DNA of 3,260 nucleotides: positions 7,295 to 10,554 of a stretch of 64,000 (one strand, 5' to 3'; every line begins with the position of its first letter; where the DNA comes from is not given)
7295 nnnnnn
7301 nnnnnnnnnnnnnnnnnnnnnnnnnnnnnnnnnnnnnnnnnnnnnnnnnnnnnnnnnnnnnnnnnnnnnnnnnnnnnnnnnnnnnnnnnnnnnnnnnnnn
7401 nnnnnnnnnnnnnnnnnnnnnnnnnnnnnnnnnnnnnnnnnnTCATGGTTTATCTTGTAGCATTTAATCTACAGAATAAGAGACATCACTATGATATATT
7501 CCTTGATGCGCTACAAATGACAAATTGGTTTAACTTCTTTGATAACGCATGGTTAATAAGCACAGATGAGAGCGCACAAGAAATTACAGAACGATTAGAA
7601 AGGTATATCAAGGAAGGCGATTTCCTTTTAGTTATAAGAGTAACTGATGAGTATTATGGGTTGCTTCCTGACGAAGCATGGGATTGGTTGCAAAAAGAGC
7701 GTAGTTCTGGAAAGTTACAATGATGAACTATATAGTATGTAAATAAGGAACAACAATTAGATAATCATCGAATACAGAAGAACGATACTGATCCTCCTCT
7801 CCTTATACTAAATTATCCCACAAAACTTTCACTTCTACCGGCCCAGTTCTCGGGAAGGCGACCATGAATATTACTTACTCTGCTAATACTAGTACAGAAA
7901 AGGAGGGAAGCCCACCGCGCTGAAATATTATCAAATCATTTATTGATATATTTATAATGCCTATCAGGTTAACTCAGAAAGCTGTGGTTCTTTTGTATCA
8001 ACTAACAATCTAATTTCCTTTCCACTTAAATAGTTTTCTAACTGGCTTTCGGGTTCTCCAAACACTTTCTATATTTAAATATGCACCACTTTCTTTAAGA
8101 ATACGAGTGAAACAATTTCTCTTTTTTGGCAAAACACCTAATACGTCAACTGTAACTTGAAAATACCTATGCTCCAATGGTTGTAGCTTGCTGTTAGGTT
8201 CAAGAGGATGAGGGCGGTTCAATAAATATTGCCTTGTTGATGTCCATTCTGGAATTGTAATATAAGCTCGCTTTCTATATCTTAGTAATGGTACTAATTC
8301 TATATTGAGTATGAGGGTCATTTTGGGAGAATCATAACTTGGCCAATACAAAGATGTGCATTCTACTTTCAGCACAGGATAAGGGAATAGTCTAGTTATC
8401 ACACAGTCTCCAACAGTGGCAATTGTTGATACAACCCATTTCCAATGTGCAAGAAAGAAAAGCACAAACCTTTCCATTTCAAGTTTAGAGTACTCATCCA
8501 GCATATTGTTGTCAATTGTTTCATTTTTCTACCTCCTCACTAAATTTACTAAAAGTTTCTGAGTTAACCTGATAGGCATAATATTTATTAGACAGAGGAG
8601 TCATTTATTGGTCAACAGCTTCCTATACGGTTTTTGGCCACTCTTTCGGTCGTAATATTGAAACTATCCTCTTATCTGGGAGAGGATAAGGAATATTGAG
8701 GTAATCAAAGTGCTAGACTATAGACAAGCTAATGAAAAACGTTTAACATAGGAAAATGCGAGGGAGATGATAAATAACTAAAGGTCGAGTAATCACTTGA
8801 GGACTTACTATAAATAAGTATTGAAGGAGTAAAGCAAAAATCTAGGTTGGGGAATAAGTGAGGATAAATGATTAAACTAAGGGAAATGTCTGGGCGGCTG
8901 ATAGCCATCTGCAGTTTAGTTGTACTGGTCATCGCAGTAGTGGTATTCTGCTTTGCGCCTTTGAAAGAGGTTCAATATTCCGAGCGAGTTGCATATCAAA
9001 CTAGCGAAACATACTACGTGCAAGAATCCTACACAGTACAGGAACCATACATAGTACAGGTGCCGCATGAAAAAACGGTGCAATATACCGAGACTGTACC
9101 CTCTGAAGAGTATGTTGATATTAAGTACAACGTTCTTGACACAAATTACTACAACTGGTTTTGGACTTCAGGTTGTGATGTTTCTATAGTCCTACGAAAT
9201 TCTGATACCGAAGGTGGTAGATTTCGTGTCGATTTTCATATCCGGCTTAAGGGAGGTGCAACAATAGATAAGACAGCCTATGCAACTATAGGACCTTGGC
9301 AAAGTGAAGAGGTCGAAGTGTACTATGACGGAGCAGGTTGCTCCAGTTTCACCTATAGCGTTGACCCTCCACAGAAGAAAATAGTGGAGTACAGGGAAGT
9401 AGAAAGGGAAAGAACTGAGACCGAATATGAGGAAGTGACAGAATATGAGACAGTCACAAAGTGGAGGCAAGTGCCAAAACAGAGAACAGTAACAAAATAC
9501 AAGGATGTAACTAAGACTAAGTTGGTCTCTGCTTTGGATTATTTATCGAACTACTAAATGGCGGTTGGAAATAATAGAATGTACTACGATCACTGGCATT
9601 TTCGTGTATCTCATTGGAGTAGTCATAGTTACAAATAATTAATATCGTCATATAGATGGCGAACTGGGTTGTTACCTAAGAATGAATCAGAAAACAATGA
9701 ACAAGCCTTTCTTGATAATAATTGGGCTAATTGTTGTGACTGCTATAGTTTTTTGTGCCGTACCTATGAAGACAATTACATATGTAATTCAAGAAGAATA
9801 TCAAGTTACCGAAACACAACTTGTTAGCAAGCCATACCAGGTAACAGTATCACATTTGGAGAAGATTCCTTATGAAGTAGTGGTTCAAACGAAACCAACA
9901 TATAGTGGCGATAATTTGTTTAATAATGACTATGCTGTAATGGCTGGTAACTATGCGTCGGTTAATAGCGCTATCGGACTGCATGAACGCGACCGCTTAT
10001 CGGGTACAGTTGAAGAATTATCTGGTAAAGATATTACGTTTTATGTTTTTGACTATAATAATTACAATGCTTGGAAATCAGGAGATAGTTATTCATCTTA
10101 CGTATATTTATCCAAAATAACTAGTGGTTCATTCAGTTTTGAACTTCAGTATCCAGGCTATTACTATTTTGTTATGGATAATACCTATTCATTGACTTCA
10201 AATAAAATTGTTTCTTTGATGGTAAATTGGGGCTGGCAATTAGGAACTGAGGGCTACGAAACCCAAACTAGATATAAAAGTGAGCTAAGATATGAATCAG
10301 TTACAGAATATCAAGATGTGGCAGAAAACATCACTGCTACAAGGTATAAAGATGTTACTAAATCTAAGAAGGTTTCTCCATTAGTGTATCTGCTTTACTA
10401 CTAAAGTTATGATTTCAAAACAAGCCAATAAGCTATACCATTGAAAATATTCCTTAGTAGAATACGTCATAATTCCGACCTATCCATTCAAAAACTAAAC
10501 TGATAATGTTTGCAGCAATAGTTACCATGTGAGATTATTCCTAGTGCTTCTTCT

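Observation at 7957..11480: Four copies of a 24-nt element in alternating orientation, each pair enclosing a single hypothetical ORF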

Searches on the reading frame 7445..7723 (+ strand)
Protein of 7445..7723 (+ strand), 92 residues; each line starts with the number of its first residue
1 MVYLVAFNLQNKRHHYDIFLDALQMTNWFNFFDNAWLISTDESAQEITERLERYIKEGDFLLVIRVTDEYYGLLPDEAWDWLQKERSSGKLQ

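Call 15: search_protein_families(library=pfam, max_evalue=0.01, proteins=[window:7445-7723:+])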
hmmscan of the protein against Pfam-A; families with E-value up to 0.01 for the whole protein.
window:7445-7723:+ (92 aa): 0 families

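Call 65: find_encoding_contigs(protein=window:7445-7723:+, flank=4000, max_places=10)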
Protein window:7445-7723:+ (92 aa): 6 contigs read that carry it; 5 places shown.
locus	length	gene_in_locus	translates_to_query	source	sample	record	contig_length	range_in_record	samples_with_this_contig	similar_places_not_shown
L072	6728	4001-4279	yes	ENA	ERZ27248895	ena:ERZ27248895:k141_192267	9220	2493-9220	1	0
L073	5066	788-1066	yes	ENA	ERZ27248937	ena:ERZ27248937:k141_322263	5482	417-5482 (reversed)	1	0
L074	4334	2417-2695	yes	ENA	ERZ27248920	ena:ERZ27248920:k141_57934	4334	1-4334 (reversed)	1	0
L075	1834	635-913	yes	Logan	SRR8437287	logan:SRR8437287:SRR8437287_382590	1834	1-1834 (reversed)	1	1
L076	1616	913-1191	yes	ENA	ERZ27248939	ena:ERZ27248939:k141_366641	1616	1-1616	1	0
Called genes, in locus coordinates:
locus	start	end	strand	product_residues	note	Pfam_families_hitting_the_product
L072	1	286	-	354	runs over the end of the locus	PF01544:CorA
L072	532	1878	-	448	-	PF00291:PALP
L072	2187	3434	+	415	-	PF09861:Lar_N, PF21113:LarA_C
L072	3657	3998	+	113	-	-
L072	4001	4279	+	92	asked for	-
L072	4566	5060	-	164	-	-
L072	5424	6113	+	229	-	-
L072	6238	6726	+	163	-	?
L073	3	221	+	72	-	?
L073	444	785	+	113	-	-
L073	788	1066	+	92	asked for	-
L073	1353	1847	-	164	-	-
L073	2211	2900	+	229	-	-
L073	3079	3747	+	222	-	-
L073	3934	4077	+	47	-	-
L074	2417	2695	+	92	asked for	-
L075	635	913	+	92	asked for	-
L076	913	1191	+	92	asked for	-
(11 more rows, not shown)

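Call 73: search_protein_families(library=padloc, max_evalue=0.01, proteins=[window:7445-7723:+])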
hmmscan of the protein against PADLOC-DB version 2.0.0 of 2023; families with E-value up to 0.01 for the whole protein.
window:7445-7723:+ (92 aa): 1 family
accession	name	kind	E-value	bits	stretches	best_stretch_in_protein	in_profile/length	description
PDLC01649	Cas2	-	0.0059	14.9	0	40-70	39-69/70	"CAS-I,CAS-II,CAS-III,CAS-IV,CAS-V,CAS-VI; acquisition_2"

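Call 74: search_protein_families(library=phrogs, max_evalue=0.01, proteins=[window:7445-7723:+])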
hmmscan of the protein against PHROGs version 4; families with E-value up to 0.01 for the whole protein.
window:7445-7723:+ (92 aa): 1 family
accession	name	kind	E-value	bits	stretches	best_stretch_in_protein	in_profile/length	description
phrog_1090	-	unknown function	1.9e-17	64.2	1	1-85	2-87/90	-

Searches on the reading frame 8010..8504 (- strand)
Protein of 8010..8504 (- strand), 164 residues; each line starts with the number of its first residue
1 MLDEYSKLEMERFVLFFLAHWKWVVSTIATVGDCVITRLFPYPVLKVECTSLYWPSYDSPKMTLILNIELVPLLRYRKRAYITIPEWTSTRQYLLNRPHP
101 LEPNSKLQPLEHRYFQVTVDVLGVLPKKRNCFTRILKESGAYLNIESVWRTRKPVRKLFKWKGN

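Call 15: search_protein_families(library=pfam, max_evalue=0.01, proteins=[window:8010-8504:-])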
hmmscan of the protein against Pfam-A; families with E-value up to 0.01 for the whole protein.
window:8010-8504:- (164 aa): 0 families

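Call 18: find_encoding_contigs(protein=window:8010-8504:-, flank=10000, max_places=6)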
Protein window:8010-8504:- (164 aa): 5 contigs read that carry it; 4 places shown.
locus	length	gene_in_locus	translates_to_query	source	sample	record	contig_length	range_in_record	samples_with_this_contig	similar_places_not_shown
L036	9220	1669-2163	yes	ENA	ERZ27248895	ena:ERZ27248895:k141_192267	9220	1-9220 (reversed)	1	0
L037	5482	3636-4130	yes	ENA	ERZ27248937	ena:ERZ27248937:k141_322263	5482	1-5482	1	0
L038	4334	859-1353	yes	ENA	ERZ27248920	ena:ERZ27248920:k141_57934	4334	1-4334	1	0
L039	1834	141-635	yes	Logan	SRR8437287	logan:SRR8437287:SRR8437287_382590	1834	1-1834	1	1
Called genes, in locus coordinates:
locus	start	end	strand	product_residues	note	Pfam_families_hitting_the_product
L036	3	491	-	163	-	?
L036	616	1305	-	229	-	-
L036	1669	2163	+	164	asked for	-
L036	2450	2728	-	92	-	-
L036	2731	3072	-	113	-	-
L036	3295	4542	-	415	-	PF09861:Lar_N, PF21113:LarA_C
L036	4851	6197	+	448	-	PF00291:PALP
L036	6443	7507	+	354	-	PF01544:CorA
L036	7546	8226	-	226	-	PF01210:NAD_Gly3P_dh_N (weak), PF02254:TrkA_N, PF02737:3HCDH_N (faint), PF03721:UDPG_MGDP_dh_N (weak), PF03807:F420_oxidored (faint), PF02080:TrkA_C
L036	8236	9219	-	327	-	?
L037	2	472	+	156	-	?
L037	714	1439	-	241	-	-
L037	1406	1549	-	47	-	-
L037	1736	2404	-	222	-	-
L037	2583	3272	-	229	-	-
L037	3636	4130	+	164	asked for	-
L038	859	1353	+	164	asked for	-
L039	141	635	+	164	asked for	-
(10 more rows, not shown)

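Call 20: find_homologous_proteins(query=window:8010-8504:-, max_evalue=0.001)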
Query window:8010-8504:- (164 aa): 1 proteins with E <= 0.001 among 21 candidates.
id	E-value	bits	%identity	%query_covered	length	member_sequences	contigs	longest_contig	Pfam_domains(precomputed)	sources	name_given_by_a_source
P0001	1.6e-107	375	100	100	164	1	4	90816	-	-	-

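Call 66: search_protein_representatives(protein=window:8010-8504:-)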
Query: 164 residues. Proteins with E-value up to 0.001 (for the whole library): 3; up to 1e-10: 2; up to 1e-30: 1. The best 3 are listed.
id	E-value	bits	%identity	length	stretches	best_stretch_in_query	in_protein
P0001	5.0e-108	374.7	100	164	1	1-164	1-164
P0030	1.3e-24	103.2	41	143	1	29-162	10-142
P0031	3.1e-09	53.1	35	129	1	37-153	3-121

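Call 67: find_encoding_contigs(protein=P0030, flank=4000, max_places=5)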
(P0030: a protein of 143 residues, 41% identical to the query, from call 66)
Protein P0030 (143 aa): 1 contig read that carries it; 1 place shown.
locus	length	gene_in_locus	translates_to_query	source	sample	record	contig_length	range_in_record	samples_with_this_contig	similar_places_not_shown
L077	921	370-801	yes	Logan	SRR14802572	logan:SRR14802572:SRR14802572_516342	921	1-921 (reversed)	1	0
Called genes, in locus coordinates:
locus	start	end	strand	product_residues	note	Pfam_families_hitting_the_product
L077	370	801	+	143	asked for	-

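Call 68: find_encoding_contigs(protein=P0031, flank=4000, max_places=5)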
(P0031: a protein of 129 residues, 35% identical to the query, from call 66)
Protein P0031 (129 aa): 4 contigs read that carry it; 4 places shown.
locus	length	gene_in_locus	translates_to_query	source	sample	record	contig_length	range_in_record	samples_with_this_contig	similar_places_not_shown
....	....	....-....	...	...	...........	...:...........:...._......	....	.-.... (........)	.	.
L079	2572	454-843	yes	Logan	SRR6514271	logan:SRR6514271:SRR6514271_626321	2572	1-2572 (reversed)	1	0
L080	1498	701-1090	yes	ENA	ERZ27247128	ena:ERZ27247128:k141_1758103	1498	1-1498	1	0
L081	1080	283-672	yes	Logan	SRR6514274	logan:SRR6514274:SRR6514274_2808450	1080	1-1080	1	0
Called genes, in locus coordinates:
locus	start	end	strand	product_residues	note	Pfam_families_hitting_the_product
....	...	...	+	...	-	-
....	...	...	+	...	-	-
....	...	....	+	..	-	-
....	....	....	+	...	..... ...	-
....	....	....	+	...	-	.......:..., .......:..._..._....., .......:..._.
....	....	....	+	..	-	-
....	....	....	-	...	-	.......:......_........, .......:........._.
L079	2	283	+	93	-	?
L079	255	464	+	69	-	-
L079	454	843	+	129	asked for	-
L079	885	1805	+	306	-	PF00665:rve, PF13610:DDE_Tnp_IS240, PF13683:rve_3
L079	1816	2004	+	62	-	-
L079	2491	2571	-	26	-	?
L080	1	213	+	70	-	?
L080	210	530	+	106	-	-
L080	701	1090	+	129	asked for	-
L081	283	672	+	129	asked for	-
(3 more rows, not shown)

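Call 73: search_protein_families(library=padloc, max_evalue=0.01, proteins=[window:8010-8504:-])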
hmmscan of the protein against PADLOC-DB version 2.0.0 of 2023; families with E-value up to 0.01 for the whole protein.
window:8010-8504:- (164 aa): 0 families

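Call 74: search_protein_families(library=phrogs, max_evalue=0.01, proteins=[window:8010-8504:-])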
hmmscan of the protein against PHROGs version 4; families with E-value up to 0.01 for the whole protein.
window:8010-8504:- (164 aa): 0 families

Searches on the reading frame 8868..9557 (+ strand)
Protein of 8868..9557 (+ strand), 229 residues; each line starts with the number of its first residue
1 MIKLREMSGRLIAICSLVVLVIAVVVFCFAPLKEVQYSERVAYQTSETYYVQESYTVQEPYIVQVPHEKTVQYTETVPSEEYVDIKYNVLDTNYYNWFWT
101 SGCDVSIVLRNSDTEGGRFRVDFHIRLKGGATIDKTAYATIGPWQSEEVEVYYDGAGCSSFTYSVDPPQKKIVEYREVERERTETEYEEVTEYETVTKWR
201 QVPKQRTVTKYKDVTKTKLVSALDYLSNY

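Call 15: search_protein_families(library=pfam, max_evalue=0.01, proteins=[window:8868-9557:+])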
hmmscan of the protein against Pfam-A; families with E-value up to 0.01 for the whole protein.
window:8868-9557:+ (229 aa): 1 family
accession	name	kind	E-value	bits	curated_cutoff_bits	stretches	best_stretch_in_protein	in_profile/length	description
PF14221.11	DUF4330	-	0.0066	17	27.6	1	14-138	22-137/167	Domain of unknown function (DUF4330)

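Call 64: find_encoding_contigs(protein=window:8868-9557:+, flank=4000, max_places=10)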
Protein window:8868-9557:+ (229 aa): 5 contigs read that carry it; 5 places shown.
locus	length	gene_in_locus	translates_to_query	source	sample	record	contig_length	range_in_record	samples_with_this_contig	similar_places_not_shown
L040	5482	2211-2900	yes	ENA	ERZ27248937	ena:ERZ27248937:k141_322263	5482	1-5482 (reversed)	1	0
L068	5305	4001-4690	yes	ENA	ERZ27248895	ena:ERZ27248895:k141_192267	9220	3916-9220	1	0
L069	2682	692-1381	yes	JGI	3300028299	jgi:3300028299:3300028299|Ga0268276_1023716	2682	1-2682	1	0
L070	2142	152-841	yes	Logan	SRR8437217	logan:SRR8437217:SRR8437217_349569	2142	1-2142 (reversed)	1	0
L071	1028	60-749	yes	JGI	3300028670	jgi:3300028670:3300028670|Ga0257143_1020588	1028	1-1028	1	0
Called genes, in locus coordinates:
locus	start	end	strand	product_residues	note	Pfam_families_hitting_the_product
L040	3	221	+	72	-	?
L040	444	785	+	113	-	-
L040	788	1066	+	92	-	-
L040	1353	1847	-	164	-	-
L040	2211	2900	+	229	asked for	-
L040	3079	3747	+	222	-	-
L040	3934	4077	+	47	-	-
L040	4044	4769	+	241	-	-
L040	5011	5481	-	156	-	?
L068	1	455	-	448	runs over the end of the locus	PF00291:PALP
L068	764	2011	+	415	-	PF09861:Lar_N, PF21113:LarA_C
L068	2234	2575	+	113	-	-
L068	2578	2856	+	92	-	-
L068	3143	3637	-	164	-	-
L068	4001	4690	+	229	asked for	-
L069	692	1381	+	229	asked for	-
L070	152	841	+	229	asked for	-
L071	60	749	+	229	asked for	-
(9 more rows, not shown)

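Call 73: search_protein_families(library=padloc, max_evalue=0.01, proteins=[window:8868-9557:+])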
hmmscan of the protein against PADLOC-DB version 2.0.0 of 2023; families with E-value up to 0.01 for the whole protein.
window:8868-9557:+ (229 aa): 0 families

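Call 74: search_protein_families(library=phrogs, max_evalue=0.01, proteins=[window:8868-9557:+])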
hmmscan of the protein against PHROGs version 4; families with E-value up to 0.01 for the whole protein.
window:8868-9557:+ (229 aa): 0 families

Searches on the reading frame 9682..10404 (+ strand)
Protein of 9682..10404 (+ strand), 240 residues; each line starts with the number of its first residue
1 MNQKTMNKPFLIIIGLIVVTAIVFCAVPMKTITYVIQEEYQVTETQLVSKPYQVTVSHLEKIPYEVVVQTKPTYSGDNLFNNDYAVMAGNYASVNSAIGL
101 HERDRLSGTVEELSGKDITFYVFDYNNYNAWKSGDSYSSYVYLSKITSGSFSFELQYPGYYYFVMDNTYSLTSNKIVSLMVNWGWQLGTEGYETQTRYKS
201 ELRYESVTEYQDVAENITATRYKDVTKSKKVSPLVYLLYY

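Call 15: search_protein_families(library=pfam, max_evalue=0.01, proteins=[window:9682-10404:+])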
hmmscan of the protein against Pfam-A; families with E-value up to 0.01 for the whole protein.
window:9682-10404:+ (240 aa): 1 family
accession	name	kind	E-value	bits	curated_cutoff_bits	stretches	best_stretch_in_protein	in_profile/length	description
PF01105.29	EMP24_GP25L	-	3.4e-05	24.4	25.9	1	102-198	34-104/182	emp24/gp25L/p24 family/GOLD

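Call 73: search_protein_families(library=padloc, max_evalue=0.01, proteins=[window:9682-10404:+])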
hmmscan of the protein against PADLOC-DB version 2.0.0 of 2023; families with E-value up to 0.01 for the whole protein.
window:9682-10404:+ (240 aa): 0 families

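Call 74: search_protein_families(library=phrogs, max_evalue=0.01, proteins=[window:9682-10404:+])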
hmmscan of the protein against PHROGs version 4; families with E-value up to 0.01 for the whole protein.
window:9682-10404:+ (240 aa): 0 families
